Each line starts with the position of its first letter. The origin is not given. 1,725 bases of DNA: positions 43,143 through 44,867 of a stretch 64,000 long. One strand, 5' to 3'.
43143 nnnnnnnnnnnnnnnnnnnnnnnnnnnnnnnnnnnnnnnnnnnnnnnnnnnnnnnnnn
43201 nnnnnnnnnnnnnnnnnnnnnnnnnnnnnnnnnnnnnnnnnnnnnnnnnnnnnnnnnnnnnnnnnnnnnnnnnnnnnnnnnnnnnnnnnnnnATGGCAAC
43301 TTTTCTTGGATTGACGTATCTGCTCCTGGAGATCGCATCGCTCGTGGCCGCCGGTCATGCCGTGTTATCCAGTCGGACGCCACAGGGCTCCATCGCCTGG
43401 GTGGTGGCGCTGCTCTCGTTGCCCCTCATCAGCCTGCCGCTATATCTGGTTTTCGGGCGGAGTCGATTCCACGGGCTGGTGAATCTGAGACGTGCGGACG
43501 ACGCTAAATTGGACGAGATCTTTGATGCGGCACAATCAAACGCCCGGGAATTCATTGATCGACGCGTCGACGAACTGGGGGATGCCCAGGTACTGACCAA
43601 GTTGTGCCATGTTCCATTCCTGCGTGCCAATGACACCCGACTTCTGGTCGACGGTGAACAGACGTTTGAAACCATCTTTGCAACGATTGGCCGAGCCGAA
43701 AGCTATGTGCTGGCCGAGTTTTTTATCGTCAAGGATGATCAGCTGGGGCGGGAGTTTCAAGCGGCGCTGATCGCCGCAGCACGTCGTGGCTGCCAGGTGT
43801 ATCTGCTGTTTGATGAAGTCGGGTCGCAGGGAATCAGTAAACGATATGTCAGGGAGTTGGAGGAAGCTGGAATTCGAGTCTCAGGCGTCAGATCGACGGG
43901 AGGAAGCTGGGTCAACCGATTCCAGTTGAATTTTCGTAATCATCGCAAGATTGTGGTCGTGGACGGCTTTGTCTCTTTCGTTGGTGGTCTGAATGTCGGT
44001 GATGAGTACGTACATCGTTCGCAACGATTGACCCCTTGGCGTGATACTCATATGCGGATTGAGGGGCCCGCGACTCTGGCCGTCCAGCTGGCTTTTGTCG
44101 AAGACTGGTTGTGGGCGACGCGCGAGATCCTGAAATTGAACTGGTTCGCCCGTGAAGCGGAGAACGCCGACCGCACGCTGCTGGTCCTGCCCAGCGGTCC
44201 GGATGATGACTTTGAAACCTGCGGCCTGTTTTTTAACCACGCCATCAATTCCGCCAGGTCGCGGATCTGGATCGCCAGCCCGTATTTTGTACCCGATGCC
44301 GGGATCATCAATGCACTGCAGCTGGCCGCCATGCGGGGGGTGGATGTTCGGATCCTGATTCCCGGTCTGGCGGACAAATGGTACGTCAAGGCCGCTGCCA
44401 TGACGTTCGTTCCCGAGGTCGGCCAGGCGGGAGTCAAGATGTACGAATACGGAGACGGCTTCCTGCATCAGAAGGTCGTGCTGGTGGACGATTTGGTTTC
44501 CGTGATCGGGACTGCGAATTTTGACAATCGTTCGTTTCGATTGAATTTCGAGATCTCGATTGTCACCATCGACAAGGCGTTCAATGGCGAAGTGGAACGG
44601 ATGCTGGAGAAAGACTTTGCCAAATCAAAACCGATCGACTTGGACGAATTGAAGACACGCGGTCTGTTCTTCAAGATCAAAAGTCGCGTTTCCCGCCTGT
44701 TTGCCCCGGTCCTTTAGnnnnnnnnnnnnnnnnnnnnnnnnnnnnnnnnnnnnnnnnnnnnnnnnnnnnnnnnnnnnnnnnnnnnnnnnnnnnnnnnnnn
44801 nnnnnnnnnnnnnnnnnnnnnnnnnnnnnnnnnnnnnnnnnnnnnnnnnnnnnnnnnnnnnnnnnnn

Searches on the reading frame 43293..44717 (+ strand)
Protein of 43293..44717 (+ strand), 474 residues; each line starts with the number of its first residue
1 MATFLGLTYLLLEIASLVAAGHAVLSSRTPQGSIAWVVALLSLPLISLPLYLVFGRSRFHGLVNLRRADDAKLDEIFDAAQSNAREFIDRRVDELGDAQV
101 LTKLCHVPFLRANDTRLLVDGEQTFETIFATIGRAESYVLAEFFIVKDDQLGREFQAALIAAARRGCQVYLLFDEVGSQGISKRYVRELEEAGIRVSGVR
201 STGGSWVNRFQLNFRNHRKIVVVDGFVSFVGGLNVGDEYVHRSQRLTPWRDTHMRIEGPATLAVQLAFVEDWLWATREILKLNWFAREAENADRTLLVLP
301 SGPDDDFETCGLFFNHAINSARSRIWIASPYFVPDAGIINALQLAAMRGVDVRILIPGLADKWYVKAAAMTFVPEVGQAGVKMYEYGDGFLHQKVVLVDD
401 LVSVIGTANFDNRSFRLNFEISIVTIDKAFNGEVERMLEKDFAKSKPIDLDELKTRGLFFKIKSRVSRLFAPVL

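Call 8: search_protein_families(library=pfam, proteins=[window:43293-44717:+])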
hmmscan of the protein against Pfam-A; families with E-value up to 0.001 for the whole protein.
window:43293-44717:+ (474 aa): 3 families
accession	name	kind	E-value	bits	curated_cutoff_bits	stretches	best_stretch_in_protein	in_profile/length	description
PF13091.12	PLDc_2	-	2.1e-41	141.3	27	2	316-441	3-131/132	PLD-like domain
PF00614.28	PLDc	-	2.7e-16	59.2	21.9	2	388-414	2-28/28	Phospholipase D Active site motif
PF13396.11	PLDc_N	-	1.1e-07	32.1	23.3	1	14-56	1-42/42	Phospholipase_D-nuclease N-terminal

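Call 23: find_related_loci(query=window:43293-44717:+, collection=genome_contigs, flank=3000)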
Query window:43293-44717:+ (474 aa) in genome_contigs; peptide patterns used: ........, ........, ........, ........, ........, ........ (x = any residue, [..] = any of these).
241 stretches matched a pattern; 18 encode a relative of the query (tblastn E <= 1e-3); 18 distinct loci.
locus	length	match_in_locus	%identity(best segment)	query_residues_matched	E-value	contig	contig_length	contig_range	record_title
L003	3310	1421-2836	73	2-474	0e+0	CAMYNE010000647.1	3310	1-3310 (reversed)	MAG: uncultured Pirellulaceae bacterium isolate FCS_M_Planctomycetota_03 genome assembly, contig: scaffold_52142, whole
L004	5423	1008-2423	73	2-474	0e+0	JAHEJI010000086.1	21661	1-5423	MAG: Planctomycetaceae bacterium isolate Ww544 NODE_5220_length_21661_cov_3.669777, whole genome shotgun sequence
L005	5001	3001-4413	49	2-474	1e-152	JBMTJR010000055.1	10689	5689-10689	MAG: Kiritimatiellia bacterium isolate CJ_V5_S11_50percent_par_metabat.55 NODE_3285_length_10689_cov_4.060184, whole gen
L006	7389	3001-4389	47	10-474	6e-148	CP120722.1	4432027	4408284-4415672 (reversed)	Kiritimatiellota bacterium B12222 chromosome, complete genome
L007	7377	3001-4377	48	9-474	8e-143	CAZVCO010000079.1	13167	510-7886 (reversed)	MAG TPA_asm: uncultured Verrucomicrobiota bacterium isolate binchicken_co405_28 genome assembly, contig: NODE_7085_lengt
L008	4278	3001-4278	46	3-430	6e-126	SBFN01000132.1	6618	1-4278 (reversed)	MAG: Deltaproteobacteria bacterium isolate M0040 scaffold_23168_1, whole genome shotgun sequence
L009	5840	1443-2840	44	7-474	6e-125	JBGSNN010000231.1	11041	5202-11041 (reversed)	MAG: Albidovulum sp. isolate JTS-AC257 k141_2026078, whole genome shotgun sequence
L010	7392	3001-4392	44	11-474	6e-118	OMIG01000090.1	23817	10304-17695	Proteobacteria bacterium isolate AM_0240 genome assembly, contig: DGE0008AM2008_1_188540, whole genome shotgun sequence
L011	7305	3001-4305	45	25-474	1e-112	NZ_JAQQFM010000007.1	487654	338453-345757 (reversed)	Herbaspirillum lusitanum strain RL21-008-BIB-A 7, whole genome shotgun sequence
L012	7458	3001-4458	39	7-474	1e-102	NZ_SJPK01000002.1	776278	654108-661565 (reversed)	Allorhodopirellula solitaria strain CA85 CA85_contig00002, whole genome shotgun sequence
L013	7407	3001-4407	39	13-474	5e-102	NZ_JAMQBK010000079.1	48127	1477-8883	Aporhodopirellula aestuarii strain ICT_H3.1 contig_79, whole genome shotgun sequence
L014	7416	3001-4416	40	10-474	2e-101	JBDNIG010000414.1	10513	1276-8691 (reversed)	MAG: Rhodopirellula sp. isolate concoct.60.WLB k141_756057, whole genome shotgun sequence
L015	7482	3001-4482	37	8-474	8e-100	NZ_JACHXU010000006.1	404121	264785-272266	Aporhodopirellula rubra strain CECT 8075 Ga0372409_06, whole genome shotgun sequence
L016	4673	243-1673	39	16-474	9e-100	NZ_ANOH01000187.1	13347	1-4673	Rhodopirellula sallentina SM41 cSM410188, whole genome shotgun sequence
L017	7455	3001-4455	38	8-474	2e-98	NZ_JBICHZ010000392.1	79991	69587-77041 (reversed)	MAG: Rhodopirellula sp. JB044 k141_51526, whole genome shotgun sequence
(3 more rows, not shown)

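Call 53: list_cluster_members(proteins=[window:43293-44717:+, window:40640-41641:-, L021:11266-12690:+])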
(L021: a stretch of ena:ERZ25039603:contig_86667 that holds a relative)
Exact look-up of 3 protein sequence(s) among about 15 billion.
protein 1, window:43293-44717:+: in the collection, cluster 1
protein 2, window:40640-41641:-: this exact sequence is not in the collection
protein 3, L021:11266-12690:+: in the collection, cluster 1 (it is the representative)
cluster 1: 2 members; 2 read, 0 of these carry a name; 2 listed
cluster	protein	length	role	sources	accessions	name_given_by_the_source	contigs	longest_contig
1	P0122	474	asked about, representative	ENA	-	-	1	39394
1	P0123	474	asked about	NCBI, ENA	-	-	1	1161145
